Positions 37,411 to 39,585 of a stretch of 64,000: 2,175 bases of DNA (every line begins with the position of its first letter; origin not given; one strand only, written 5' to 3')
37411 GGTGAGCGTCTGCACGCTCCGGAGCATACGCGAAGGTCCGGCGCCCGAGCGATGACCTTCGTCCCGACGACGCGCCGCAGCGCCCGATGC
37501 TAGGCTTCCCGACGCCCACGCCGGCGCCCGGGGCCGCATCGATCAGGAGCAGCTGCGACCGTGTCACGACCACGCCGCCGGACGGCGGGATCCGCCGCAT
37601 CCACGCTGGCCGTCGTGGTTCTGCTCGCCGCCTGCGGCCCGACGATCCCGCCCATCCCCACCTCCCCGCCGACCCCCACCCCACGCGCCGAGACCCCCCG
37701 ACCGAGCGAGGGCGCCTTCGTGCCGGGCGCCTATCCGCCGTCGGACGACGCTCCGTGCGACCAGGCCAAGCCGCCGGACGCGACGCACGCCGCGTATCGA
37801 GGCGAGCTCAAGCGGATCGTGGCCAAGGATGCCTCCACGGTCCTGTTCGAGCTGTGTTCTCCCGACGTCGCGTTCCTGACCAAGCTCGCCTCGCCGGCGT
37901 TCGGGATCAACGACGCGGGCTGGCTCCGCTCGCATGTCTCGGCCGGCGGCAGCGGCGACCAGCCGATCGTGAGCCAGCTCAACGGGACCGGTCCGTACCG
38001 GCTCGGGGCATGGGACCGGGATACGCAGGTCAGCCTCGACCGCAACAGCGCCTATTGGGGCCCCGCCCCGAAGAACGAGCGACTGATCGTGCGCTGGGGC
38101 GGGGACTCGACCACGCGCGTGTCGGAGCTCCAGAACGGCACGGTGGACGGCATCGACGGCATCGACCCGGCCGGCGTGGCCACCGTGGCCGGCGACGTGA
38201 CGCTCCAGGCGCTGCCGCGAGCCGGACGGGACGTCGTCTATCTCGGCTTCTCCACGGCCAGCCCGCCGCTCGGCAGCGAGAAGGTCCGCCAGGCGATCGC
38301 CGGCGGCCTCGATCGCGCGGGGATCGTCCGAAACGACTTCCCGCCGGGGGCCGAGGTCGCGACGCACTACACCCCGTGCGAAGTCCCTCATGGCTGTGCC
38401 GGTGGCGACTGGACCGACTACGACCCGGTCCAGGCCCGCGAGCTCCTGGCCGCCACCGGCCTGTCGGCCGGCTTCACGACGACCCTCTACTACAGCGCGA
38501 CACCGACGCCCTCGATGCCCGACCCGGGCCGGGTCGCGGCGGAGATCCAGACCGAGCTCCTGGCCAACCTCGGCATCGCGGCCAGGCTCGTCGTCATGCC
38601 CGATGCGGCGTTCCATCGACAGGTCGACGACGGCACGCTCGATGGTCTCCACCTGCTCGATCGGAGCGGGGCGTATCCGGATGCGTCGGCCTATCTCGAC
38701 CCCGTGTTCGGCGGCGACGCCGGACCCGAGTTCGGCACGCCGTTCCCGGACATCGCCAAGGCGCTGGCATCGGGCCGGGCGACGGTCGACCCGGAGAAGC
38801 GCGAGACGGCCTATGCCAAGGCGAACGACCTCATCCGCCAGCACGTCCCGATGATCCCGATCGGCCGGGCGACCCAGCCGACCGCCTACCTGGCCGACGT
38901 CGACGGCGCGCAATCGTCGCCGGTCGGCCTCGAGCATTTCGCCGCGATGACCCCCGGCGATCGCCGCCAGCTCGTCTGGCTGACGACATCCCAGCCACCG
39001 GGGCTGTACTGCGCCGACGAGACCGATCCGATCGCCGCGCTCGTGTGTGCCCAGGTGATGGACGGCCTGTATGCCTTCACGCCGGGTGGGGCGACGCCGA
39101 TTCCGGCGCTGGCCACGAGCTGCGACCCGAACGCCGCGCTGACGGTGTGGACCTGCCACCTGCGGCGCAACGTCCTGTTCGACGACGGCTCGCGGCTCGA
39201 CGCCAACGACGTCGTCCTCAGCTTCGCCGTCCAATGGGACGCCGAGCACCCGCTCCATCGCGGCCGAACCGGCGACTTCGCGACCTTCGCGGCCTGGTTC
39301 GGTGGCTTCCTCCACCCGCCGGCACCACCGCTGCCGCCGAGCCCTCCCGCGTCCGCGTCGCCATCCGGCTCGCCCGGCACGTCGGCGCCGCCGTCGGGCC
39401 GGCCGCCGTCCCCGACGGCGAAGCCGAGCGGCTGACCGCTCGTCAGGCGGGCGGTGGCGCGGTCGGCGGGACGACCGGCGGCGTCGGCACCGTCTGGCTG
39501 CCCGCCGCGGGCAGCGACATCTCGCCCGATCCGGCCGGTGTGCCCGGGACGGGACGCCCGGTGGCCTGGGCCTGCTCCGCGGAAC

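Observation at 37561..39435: Circularly permuted OppA/DppA-type solute-binding lipoprotein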

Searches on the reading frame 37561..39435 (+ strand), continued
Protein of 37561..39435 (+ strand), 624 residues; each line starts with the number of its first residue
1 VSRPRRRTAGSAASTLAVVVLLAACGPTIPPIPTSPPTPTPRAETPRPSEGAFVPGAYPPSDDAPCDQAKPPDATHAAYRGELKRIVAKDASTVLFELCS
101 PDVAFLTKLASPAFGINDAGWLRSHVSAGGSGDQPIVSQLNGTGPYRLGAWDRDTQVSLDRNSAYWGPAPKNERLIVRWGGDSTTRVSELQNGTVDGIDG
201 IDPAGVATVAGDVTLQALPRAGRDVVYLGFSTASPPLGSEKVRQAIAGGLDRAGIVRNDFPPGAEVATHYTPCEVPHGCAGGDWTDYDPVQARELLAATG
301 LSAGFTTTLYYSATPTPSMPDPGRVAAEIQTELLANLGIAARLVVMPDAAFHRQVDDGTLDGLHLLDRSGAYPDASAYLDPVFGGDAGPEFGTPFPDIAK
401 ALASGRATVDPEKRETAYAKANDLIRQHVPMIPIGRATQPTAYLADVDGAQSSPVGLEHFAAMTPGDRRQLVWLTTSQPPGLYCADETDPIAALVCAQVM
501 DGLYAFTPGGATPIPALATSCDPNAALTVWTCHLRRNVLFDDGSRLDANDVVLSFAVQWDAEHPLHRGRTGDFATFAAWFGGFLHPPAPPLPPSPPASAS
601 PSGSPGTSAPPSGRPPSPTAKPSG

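Call 31: search_solved_structures(query=A1, max_evalue=1e-20, show_alignments=5)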
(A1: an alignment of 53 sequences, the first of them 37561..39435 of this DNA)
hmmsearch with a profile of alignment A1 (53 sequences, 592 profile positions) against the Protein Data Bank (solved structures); distinct sequences matched with E-value up to 1e-20: 55.
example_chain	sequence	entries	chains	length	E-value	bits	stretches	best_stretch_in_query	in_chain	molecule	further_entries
3m8u_A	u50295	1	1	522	3.6e-58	200.8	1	81-456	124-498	Heme-binding protein A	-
3tpa_A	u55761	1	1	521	1.2e-57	199.1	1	83-460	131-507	Heme-binding protein A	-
5f1q_A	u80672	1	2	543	1.3e-56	195.6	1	85-462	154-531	Periplasmic dipeptide transport protein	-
1dpe_A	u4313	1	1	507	3.7e-54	187.5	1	86-462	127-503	DIPEPTIDE-BINDING PROTEIN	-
1dpp_A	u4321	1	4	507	8.6e-54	186.3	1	86-462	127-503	DIPEPTIDE BINDING PROTEIN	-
8z1y_F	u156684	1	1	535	9.5e-54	186.2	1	86-462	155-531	Dipeptide-binding protein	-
8z1z_F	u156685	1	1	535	2.7e-53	184.7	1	86-462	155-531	Dipeptide-binding protein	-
4qfk_H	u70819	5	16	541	4.9e-44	154.1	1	83-457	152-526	ABC transporter periplasmic peptide-binding protein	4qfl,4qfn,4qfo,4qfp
6ofq_A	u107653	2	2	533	9.6e-43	149.8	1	83-461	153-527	Heme-binding protein A / AI-2 binding protein A | Heme-binding protein A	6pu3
5u4o_A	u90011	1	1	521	2.1e-42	148.7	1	86-452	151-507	ABC transporter substrate-binding protein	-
1uqw_A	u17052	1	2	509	4.1e-39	137.8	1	76-447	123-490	PUTATIVE BINDING PROTEIN YLIB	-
8upi_A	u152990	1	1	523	1e-38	136.5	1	80-434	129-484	Peptide ABC transporter substrate-binding protein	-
6hlx_A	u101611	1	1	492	1.8e-34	122.5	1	82-440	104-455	AgaA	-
7ofz_A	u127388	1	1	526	1.3e-32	116.4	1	82-462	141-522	ABC-type transport system, periplasmic component, involved in antimicrobial peptide resist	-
7og0_A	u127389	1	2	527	1.3e-32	116.3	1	82-462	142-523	ABC-type transport system, periplasmic component, involved in antimicrobial peptide resist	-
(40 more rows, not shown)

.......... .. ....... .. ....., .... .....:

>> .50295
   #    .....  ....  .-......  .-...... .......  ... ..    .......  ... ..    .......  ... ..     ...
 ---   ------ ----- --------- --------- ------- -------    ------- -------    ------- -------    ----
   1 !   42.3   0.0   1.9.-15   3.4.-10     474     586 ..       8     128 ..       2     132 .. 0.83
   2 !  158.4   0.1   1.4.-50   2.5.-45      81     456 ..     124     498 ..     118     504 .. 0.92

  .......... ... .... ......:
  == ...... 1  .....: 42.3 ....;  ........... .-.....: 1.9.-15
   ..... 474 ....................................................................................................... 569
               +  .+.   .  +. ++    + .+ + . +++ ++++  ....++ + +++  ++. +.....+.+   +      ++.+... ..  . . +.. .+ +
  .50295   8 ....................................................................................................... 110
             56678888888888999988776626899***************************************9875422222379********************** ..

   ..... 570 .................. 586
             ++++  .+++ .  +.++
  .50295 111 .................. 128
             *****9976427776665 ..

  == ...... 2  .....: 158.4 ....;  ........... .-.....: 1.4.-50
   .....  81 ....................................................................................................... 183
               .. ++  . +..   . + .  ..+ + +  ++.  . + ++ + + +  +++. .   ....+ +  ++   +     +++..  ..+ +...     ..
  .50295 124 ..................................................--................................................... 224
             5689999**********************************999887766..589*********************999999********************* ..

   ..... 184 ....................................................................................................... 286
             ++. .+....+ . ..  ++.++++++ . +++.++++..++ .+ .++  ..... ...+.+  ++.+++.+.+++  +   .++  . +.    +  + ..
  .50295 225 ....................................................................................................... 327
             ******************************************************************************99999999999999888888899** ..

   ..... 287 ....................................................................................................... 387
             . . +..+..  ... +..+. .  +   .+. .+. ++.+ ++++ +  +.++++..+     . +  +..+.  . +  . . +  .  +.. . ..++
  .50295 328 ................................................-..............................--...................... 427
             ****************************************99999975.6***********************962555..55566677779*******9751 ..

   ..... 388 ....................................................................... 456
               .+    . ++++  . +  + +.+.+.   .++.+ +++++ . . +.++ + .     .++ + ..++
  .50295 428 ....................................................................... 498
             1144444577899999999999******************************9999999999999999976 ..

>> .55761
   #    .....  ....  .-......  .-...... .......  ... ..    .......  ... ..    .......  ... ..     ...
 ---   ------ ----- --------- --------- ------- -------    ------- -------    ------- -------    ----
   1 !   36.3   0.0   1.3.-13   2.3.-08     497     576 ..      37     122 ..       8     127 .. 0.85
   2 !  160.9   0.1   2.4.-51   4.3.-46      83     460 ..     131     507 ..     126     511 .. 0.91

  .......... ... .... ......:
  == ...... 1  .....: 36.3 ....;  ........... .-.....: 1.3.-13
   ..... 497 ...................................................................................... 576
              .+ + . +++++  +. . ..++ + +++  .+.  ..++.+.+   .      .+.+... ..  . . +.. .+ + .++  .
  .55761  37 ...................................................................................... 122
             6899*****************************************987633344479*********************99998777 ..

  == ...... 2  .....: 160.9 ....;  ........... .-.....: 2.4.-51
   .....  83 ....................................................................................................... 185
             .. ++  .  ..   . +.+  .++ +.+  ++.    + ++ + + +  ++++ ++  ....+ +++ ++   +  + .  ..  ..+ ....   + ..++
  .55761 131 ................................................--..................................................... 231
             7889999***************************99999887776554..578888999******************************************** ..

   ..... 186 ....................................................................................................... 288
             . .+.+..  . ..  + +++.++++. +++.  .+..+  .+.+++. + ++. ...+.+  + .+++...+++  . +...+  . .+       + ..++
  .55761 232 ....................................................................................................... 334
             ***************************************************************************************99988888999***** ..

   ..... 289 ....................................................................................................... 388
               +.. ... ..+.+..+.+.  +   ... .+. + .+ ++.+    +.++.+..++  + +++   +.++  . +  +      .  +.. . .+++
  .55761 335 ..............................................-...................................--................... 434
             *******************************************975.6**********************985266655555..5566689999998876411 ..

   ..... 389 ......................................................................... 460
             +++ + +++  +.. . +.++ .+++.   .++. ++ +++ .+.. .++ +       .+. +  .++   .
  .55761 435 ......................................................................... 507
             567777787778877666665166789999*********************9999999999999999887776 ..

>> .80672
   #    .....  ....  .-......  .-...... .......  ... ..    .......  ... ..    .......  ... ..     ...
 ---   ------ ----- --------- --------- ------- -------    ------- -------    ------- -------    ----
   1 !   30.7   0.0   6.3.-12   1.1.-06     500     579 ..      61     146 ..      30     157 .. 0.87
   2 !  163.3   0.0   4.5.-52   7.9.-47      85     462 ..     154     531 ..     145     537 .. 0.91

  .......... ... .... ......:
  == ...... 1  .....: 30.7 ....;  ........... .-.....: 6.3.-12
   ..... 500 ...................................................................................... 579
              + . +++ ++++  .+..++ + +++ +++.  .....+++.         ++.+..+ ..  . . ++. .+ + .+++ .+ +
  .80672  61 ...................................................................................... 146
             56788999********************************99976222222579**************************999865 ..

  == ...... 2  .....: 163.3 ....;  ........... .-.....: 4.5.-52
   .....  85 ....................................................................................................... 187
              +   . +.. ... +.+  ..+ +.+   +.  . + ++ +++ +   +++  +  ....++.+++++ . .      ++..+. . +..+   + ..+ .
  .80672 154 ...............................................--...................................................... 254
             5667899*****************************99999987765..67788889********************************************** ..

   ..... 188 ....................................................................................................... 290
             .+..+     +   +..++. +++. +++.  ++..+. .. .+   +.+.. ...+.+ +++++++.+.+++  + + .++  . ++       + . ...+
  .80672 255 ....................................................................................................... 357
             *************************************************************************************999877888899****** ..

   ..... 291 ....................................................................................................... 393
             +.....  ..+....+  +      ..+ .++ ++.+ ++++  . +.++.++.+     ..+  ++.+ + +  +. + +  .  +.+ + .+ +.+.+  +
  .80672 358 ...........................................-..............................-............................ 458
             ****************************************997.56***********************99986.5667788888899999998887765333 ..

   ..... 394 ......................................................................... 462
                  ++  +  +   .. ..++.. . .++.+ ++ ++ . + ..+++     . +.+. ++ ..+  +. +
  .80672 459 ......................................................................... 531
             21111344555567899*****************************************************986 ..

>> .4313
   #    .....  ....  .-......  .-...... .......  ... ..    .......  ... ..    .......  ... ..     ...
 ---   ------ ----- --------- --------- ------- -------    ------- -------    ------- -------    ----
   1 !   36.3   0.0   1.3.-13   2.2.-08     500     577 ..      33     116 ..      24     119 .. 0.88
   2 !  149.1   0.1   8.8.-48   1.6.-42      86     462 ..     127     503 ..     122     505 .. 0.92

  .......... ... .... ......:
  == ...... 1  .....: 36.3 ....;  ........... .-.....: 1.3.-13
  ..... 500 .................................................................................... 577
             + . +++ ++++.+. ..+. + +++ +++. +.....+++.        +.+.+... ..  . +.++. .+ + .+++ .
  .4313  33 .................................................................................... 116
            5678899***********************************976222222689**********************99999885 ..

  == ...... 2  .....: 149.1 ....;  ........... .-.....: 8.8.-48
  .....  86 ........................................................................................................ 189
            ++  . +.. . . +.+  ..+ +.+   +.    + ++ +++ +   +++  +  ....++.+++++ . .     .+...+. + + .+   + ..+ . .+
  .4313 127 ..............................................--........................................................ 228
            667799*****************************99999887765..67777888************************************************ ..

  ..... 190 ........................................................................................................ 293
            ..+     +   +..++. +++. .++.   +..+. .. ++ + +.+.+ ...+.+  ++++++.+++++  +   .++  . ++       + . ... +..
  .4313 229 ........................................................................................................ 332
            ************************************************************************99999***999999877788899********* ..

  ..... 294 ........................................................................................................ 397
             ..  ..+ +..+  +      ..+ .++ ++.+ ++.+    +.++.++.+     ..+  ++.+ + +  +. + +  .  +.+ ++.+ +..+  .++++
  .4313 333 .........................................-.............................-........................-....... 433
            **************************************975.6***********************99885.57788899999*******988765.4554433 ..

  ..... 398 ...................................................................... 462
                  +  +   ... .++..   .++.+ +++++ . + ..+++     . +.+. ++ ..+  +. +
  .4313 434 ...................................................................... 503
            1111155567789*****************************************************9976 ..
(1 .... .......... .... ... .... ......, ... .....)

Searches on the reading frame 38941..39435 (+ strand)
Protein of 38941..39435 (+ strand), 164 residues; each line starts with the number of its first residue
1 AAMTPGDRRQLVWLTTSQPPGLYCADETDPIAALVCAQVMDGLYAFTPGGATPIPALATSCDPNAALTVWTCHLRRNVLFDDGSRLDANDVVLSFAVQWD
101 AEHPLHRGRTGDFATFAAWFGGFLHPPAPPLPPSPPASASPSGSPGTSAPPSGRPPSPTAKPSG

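Call 5: search_protein_families(library=pfam, proteins=[window:38941-39435:+], max_evalue=1)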
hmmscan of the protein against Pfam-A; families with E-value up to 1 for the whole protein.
window:38941-39435:+ (164 aa): 1 family
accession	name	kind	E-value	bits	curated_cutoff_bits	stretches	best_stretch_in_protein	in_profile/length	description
PF00496.27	SBP_bac_5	-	2.6e-10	40.4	32.4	1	52-106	1-55/368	Bacterial extracellular solute-binding proteins, family 5 Middle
